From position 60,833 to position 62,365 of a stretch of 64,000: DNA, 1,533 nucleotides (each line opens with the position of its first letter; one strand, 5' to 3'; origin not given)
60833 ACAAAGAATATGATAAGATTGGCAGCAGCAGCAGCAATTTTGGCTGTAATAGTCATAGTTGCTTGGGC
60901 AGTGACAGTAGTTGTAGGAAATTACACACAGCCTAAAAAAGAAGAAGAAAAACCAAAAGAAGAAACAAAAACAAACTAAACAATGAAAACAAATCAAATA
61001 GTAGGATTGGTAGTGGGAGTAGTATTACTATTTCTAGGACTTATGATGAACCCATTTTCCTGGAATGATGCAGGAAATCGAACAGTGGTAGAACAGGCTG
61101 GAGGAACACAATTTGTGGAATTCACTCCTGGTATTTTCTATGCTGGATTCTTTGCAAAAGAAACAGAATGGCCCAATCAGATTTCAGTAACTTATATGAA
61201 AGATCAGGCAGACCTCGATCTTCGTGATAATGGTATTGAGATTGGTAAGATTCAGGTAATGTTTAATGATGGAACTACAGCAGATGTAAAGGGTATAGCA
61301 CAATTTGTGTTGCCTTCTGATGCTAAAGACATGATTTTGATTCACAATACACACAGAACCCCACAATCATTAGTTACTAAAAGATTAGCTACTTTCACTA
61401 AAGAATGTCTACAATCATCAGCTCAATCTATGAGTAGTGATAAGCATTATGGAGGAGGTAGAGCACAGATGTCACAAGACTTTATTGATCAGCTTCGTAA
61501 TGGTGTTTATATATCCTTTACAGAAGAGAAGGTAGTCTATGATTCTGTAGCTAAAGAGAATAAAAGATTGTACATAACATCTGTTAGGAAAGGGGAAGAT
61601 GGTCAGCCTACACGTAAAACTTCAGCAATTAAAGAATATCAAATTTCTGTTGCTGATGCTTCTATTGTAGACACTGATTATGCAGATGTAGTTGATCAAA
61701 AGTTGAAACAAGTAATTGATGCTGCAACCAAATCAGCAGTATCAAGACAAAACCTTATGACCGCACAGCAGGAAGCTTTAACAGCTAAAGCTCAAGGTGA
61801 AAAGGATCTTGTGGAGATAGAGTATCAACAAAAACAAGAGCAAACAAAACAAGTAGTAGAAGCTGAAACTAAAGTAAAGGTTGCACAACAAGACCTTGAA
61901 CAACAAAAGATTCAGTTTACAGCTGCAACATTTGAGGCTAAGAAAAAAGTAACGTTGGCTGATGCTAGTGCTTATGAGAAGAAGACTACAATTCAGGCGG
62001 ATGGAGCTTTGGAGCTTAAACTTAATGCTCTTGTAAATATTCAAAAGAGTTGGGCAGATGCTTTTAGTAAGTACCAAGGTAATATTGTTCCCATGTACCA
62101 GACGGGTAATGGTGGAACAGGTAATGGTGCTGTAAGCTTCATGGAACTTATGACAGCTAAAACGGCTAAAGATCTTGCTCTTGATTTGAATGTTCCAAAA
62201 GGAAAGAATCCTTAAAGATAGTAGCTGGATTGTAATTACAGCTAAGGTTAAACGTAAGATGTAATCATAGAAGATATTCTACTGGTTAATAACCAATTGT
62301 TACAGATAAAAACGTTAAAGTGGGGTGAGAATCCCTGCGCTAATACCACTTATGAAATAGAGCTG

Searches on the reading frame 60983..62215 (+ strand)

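Call 83: search_protein_families(library=pfam, proteins=[window:60983-62215:+], max_evalue=0.001)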
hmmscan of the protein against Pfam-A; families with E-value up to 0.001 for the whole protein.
window:60983-62215:+ (410 aa): 1 family
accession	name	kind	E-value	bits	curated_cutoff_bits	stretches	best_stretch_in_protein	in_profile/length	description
PF01145.31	Band_7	-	3.4e-06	27.7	23.6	1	78-265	38-169/176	SPFH domain / Band 7 family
